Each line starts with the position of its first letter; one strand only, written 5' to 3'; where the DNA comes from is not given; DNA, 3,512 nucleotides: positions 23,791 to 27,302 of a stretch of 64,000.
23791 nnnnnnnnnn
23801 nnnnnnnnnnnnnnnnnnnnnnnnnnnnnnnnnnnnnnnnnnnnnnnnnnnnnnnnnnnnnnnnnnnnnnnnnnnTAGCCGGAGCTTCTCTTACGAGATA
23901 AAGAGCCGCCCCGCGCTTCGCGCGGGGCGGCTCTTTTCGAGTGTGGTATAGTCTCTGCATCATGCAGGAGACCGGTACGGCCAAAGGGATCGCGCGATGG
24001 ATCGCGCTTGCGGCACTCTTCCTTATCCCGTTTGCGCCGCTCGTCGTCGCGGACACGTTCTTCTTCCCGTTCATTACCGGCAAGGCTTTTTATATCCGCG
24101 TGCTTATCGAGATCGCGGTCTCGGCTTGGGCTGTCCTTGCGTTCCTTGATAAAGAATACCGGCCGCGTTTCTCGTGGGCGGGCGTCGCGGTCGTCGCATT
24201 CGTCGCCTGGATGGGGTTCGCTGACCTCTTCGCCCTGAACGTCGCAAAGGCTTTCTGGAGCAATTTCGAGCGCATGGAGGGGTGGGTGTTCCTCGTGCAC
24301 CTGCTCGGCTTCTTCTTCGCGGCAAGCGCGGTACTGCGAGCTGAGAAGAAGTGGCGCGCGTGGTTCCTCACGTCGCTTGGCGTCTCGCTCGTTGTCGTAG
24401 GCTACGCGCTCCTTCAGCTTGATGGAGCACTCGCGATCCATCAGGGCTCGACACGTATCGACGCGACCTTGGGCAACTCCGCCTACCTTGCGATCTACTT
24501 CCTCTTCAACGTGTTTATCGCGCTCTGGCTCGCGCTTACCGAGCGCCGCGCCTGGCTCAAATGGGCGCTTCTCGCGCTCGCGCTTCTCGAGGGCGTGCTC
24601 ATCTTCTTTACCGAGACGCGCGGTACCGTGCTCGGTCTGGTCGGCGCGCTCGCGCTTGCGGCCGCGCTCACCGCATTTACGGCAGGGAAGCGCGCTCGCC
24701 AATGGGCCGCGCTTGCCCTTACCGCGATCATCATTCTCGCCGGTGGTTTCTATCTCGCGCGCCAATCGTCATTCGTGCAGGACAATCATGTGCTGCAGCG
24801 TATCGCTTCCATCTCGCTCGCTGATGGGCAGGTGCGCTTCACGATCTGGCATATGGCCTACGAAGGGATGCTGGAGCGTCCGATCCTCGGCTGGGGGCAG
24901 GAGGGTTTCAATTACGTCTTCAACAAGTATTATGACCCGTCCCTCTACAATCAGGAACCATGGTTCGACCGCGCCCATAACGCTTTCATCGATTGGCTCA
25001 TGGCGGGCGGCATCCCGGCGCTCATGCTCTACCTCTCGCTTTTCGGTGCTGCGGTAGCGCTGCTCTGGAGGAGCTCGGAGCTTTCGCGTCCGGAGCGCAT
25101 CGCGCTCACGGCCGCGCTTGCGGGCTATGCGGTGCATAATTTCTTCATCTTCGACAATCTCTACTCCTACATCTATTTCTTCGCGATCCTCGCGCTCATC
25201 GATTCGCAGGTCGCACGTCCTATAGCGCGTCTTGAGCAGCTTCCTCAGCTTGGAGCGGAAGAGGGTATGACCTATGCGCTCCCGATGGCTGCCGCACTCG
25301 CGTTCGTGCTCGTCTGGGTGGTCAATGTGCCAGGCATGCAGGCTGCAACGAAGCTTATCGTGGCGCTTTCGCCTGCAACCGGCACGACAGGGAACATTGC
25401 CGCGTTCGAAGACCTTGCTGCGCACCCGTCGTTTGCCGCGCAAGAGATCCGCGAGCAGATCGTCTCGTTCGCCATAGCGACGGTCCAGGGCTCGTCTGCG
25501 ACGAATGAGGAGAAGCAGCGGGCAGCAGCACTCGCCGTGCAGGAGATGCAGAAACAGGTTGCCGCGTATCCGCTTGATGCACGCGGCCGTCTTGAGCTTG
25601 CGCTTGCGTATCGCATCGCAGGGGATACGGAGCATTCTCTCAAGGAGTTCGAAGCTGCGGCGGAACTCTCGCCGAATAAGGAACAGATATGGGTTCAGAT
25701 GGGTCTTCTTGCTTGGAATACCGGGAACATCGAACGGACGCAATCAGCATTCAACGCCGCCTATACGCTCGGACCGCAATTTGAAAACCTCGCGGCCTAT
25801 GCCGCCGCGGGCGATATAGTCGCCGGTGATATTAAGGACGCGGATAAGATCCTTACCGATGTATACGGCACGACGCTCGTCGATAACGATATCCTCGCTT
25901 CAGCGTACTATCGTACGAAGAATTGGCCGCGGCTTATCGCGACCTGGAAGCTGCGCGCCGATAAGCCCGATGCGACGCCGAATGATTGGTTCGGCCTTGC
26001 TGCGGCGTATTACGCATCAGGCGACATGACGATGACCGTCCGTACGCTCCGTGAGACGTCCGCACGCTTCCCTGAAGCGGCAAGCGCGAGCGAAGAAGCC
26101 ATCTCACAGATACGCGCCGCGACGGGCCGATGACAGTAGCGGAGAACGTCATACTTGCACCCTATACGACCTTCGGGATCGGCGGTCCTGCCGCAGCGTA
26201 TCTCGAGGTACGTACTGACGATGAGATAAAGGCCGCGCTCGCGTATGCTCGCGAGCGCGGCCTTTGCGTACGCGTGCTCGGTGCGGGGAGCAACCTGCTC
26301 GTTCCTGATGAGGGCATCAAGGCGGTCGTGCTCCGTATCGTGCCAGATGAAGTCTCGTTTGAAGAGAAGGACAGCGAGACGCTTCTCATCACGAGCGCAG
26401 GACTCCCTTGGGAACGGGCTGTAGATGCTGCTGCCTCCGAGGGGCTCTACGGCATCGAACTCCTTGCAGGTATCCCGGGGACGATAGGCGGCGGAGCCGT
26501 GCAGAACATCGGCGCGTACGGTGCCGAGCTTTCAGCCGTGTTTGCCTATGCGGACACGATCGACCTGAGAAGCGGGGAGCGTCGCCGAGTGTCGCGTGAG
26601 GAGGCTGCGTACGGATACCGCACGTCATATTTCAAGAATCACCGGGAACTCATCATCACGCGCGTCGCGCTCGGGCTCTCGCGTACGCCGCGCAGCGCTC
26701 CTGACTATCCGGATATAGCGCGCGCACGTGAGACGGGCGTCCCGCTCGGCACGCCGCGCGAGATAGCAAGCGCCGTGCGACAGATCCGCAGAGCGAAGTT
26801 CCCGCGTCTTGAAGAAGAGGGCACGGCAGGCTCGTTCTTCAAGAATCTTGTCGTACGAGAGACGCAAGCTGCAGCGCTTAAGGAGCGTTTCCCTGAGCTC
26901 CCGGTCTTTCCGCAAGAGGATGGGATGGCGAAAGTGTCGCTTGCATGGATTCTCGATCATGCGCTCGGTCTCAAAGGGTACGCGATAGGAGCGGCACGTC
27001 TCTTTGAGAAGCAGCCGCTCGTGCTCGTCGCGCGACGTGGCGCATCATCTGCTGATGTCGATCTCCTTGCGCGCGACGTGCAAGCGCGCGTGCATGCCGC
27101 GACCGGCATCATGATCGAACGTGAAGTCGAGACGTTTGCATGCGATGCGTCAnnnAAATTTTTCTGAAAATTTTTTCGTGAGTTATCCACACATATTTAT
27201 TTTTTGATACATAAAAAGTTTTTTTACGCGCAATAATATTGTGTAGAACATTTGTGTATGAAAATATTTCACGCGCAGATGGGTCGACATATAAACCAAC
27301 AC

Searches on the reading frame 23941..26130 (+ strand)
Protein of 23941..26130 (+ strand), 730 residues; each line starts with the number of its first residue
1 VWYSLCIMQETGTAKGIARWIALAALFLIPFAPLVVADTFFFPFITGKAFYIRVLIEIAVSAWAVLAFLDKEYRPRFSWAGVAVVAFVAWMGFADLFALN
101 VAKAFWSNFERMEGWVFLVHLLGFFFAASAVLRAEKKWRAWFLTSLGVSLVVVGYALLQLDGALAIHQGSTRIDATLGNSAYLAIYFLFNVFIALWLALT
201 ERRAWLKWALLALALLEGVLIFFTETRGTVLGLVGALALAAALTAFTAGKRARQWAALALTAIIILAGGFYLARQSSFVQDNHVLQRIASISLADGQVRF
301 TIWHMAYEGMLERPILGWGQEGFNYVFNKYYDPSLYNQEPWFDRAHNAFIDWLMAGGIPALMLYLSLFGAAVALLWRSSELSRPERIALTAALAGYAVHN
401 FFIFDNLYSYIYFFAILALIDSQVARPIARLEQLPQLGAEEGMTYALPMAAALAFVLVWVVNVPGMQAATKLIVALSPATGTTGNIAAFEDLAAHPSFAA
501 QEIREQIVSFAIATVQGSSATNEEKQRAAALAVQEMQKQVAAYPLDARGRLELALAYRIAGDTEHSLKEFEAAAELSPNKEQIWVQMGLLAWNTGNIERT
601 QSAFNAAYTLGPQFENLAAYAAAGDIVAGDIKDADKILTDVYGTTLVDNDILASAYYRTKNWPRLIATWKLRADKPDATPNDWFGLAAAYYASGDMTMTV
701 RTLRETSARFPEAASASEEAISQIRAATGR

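Call 79: search_protein_families(library=pfam, proteins=[window:23941-26130:+], max_evalue=0.0001)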
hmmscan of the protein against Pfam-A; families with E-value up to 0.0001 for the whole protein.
window:23941-26130:+ (730 aa): 3 families
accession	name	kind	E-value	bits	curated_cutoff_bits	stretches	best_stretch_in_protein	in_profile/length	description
PF04932.20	Wzy_C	-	5.5e-18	65.6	31.7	1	213-365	2-149/149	O-Antigen ligase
PF07719.23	TPR_2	-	4.5e-06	26.8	27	0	551-579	5-33/34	Tetratricopeptide repeat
PF13181.12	TPR_8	-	1.8e-05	25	25.7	0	550-579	4-33/34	Tetratricopeptide repeat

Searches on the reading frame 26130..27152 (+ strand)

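Call 22: search_protein_families(library=pfam, proteins=[window:26130-27152:+], max_evalue=0.001)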
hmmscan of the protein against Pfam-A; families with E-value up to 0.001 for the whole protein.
window:26130-27152:+ (341 aa): 2 families
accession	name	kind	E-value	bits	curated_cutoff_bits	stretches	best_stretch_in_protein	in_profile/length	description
PF01565.28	FAD_binding_4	-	2.3e-19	69.9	26.4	1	22-154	2-138/139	FAD binding domain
PF02873.21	MurB_C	-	5e-18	65.6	27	1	212-334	2-97/99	UDP-N-acetylenolpyruvoylglucosamine reductase, C-terminal domain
